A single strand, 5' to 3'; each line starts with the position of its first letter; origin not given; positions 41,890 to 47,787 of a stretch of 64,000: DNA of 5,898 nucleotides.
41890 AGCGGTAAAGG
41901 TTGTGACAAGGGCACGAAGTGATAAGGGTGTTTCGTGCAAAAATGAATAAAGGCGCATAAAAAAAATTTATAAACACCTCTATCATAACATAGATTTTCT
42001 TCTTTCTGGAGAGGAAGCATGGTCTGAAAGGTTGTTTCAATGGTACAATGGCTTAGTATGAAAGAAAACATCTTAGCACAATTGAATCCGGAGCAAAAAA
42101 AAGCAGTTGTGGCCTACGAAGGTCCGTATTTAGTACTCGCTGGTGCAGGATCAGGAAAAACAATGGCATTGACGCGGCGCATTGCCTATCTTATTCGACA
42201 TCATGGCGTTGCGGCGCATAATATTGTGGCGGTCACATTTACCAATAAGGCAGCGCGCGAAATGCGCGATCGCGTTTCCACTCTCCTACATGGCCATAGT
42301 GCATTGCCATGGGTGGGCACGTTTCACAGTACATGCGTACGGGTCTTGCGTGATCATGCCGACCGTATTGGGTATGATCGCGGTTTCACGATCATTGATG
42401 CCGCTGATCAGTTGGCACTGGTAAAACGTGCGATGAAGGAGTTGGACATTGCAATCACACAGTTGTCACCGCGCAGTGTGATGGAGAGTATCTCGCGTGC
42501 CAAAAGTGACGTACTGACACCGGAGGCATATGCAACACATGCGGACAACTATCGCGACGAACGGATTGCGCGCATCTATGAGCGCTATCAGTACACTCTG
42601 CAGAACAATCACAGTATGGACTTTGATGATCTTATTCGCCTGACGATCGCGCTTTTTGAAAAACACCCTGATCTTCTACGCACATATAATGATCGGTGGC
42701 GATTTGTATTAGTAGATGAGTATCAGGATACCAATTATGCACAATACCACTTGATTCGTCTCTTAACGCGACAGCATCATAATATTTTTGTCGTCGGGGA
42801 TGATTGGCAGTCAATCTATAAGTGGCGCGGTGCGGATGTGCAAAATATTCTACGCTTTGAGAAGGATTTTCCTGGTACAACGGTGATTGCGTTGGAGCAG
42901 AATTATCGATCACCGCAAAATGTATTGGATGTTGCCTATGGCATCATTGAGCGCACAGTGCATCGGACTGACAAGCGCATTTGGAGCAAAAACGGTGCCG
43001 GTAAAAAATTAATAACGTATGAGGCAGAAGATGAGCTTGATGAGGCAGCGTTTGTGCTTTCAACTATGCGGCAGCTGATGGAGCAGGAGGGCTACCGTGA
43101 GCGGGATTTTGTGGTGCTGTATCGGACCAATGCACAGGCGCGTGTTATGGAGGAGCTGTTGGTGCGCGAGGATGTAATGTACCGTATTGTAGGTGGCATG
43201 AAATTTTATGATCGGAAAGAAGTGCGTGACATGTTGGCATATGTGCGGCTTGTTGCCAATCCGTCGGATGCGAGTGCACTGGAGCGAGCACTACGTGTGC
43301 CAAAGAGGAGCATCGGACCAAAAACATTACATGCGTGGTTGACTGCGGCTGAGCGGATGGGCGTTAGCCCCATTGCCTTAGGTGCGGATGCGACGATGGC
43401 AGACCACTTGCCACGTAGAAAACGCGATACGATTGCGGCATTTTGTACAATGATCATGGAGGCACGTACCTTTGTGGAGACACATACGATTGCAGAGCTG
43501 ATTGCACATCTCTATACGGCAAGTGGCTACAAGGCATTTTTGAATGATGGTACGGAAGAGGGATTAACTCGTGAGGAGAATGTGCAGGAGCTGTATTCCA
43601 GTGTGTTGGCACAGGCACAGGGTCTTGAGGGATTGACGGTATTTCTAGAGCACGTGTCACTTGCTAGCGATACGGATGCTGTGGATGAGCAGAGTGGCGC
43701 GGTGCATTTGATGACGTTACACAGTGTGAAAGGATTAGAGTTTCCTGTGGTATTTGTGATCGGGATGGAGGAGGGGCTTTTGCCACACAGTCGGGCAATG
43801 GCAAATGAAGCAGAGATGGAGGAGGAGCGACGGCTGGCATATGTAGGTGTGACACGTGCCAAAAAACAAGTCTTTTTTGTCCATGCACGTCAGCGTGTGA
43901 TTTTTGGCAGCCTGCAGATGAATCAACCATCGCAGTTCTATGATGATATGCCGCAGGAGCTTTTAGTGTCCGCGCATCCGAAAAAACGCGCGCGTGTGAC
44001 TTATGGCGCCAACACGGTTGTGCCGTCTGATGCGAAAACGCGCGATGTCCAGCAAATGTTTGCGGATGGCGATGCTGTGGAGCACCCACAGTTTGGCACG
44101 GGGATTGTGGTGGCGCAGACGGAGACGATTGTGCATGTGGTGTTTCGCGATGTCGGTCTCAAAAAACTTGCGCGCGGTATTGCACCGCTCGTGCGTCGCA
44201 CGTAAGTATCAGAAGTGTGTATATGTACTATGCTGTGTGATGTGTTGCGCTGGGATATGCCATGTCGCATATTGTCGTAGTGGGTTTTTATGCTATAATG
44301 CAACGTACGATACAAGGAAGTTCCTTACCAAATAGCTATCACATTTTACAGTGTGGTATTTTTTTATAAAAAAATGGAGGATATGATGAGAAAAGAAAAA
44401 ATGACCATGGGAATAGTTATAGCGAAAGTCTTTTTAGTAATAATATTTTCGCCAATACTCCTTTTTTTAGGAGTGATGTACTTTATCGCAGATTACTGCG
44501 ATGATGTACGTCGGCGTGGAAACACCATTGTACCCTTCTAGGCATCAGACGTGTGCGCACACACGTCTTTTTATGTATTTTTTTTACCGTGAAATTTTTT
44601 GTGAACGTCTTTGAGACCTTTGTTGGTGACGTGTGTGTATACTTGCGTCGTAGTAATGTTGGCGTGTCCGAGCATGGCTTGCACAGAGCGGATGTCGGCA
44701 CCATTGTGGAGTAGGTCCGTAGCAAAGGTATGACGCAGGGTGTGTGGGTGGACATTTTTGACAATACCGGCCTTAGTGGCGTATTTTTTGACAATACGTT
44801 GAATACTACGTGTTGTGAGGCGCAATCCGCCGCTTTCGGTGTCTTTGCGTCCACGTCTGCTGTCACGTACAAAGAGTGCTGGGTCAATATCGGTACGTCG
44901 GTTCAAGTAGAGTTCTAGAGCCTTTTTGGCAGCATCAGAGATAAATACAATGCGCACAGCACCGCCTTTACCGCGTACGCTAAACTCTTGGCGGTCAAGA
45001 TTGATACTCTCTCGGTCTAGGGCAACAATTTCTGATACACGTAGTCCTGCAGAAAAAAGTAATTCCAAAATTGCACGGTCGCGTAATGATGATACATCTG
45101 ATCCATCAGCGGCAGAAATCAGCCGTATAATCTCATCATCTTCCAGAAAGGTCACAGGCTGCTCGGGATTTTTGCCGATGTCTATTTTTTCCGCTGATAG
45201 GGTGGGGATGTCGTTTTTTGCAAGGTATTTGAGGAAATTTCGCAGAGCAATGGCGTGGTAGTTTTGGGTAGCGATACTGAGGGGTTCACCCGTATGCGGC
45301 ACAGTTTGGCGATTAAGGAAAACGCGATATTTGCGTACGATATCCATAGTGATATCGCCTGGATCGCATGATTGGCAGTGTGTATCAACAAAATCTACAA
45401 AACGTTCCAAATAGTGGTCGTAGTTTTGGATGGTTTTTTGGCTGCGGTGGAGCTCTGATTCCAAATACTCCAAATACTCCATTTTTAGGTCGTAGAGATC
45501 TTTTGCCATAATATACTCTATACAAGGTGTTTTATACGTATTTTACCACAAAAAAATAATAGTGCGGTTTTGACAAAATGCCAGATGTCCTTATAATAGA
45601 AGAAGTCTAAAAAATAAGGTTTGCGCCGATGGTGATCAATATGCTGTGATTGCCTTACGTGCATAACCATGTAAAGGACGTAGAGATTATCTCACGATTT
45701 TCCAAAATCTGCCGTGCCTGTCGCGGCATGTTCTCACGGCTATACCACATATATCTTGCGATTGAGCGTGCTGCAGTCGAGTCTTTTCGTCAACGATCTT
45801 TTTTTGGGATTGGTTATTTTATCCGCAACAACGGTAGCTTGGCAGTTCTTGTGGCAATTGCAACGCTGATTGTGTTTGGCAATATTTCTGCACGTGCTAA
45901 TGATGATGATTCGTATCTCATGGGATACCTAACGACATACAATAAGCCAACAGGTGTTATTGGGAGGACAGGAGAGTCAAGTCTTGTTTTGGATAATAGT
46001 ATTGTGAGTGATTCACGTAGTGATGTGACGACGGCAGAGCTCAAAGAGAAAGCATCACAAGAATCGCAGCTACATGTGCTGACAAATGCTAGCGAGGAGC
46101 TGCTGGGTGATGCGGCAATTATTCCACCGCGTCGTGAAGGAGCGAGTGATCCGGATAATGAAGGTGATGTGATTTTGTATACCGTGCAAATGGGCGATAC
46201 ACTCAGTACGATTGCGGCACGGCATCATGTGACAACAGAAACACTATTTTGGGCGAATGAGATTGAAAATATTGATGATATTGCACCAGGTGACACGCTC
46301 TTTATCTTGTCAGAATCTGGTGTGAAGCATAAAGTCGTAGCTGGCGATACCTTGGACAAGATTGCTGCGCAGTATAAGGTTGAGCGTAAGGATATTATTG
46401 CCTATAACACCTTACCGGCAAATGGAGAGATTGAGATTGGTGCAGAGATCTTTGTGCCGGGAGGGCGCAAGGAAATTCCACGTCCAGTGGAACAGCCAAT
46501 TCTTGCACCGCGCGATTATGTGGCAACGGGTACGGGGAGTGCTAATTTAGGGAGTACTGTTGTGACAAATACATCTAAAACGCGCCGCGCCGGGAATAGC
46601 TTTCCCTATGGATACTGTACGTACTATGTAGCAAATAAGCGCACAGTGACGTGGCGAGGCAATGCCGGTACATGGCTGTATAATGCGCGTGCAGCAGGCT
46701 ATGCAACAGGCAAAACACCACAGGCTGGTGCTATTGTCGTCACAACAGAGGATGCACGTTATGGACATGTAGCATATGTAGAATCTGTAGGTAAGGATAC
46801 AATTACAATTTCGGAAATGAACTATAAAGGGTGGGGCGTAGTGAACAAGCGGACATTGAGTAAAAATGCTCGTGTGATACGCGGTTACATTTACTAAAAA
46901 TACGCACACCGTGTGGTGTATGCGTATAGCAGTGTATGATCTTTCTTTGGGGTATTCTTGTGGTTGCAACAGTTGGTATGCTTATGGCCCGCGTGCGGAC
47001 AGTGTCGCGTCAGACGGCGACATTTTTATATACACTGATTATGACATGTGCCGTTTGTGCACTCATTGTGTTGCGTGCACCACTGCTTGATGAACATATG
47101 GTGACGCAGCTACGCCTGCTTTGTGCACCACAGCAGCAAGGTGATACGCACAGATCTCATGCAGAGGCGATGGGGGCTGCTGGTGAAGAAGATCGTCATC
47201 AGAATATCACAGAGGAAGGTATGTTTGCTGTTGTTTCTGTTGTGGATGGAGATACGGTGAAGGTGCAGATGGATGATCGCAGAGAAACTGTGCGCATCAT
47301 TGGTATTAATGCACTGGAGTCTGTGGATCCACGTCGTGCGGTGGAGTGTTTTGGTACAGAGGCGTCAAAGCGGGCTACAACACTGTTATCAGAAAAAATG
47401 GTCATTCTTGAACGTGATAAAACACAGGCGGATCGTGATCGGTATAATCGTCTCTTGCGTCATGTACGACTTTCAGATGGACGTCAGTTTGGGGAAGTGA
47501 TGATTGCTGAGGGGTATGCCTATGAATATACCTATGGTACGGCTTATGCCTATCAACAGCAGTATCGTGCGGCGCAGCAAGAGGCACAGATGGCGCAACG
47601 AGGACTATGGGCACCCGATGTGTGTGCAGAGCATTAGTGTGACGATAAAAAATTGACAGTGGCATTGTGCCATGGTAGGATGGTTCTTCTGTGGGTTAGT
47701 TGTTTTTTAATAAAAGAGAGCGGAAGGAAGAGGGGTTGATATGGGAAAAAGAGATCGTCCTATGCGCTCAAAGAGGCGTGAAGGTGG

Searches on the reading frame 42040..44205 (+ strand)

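Call 21: search_protein_families(library=pfam, proteins=[window:42040-44205:+])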
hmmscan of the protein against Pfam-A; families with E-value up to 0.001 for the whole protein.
window:42040-44205:+ (721 aa): 8 families
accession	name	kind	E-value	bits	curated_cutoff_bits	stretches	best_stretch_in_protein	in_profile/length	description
PF00580.27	UvrD-helicase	-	4.8e-92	308.9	23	1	15-278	1-271/271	UvrD/REP helicase N-terminal domain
PF13361.12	UvrD_C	-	5.2e-68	230.4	25.6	1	283-616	1-348/350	UvrD-like helicase C-terminal domain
PF13245.12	AAA_19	-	2.9e-22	79.7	25.1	1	19-261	1-132/134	AAA domain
PF13538.12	UvrD_C_2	-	1.5e-11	44.4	27.4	1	555-614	2-52/52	UvrD-like helicase C-terminal domain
PF13604.12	AAA_30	-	8.6e-08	32.6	27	1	14-79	1-66/191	AAA domain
PF01443.25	Viral_helicase1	-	6.4e-07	29.9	21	0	547-614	170-227/228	Viral superfamily 1 RNA helicase core domain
PF21196.3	PcrA_UvrD_tudor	-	0.00031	21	23.9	1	677-717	2-46/48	PcrA/UvrD tudor domain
PF02671.26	PAH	-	0.00059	19.9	21.3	0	190-217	16-42/45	Paired amphipathic helix repeat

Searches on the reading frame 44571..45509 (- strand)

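Call 21: search_protein_families(library=pfam, proteins=[window:44571-45509:-])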
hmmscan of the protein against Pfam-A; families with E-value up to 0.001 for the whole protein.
window:44571-45509:- (312 aa): 4 families
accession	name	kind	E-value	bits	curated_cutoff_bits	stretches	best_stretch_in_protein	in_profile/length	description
PF00589.27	Phage_integrase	-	3.7e-42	144.5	27.1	1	121-296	2-170/172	Phage integrase family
PF02899.23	Phage_int_SAM_1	-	3.1e-09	37.4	22.3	1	11-98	3-81/83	Phage integrase, N-terminal SAM-like domain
PF13102.12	Phage_int_SAM_5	-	1.6e-07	32.1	22.3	1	12-101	9-87/98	Phage integrase SAM-like domain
PF13495.12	Phage_int_SAM_4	-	1.3e-05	25.9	27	1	20-102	12-84/85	Phage integrase, N-terminal SAM-like domain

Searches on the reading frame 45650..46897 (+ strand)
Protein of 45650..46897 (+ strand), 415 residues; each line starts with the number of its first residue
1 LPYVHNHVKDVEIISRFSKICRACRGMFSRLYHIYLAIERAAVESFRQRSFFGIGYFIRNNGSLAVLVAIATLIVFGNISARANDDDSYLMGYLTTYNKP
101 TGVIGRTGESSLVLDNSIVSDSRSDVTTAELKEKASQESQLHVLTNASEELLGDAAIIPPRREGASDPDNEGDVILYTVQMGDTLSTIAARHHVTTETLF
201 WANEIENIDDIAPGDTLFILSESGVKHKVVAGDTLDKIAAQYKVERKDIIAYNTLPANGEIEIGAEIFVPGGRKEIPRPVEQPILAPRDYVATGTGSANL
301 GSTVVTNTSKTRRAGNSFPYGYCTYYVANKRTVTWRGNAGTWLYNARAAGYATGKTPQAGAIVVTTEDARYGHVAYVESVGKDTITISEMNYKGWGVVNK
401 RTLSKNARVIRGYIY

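Call 21: search_protein_families(library=pfam, proteins=[window:45650-46897:+])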
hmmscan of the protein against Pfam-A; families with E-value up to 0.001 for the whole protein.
window:45650-46897:+ (415 aa): 3 families
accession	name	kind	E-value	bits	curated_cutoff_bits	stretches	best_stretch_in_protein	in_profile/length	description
PF01476.26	LysM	-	6.1e-22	77.7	20.9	2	177-219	1-42/43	LysM domain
PF05257.22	CHAP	-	8.9e-19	68.2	26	1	315-391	3-81/81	CHAP domain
PF23473.1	LysM3_LYK4_5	-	8.6e-09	35.8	29.3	1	177-216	5-43/48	LYK4/5 LysM3 domain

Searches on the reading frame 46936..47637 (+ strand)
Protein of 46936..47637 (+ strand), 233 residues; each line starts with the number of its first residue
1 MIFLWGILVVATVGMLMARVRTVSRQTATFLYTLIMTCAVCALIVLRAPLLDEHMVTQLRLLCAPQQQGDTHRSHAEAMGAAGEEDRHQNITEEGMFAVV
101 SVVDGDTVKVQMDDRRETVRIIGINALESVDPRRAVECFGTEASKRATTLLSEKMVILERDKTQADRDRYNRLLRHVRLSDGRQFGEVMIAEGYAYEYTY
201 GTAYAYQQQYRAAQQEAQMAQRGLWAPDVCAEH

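Call 21: search_protein_families(library=pfam, proteins=[window:46936-47637:+])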
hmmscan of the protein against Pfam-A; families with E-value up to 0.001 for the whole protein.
window:46936-47637:+ (233 aa): 1 family
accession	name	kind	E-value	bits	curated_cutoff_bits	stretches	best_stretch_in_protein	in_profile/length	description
PF00565.23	SNase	-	2e-20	73.6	21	1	118-226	1-106/107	Staphylococcal nuclease homologue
